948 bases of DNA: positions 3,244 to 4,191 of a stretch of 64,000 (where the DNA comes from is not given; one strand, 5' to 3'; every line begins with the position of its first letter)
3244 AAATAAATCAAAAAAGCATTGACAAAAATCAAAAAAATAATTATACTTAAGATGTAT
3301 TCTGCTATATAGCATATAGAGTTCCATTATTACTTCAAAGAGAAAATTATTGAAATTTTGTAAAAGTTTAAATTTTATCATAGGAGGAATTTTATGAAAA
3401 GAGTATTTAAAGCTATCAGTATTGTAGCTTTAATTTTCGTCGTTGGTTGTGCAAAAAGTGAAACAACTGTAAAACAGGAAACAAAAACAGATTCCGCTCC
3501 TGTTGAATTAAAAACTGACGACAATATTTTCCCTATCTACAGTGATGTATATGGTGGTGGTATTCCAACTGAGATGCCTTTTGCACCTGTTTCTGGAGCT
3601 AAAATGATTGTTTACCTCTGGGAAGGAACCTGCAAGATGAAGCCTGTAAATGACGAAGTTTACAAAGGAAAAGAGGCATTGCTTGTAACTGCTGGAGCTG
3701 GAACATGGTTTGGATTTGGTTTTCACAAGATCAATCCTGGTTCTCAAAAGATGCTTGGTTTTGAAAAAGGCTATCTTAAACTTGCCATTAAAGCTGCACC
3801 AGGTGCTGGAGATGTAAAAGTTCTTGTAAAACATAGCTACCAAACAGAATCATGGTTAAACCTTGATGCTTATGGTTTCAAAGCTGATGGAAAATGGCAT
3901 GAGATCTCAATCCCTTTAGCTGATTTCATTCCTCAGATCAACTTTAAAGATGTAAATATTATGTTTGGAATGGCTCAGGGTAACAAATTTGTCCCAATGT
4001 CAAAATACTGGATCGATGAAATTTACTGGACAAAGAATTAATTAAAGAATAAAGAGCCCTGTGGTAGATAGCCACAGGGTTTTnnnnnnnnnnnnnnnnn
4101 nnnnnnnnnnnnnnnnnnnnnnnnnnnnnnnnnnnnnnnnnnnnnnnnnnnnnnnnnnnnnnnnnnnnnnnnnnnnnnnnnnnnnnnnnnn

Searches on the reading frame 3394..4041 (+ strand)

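Call 3: search_protein_families(library=pfam, proteins=[window:3394-4041:+], max_evalue=0.1)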
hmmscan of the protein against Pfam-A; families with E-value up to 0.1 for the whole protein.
window:3394-4041:+ (215 aa): 2 families
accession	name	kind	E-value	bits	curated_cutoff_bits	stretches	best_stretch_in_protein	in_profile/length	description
PF21582.3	CBM30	-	0.036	14.5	27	0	123-210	73-166/170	Carbohydrate binding domain 30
PF18329.7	SGBP_B_XBD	-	0.069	13.7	26.4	1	146-181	109-142/186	Surface glycan-binding protein B xyloglucan binding domain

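Call 25: search_protein_families(library=ncbifam, proteins=[window:3394-4041:+], max_evalue=0.01)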
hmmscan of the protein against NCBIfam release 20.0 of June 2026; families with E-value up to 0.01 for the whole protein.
window:3394-4041:+ (215 aa): 0 families

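Call 83: search_protein_families(library=padloc, proteins=[window:3394-4041:+], max_evalue=0.01)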
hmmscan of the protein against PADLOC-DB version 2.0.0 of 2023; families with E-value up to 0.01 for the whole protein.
window:3394-4041:+ (215 aa): 0 families
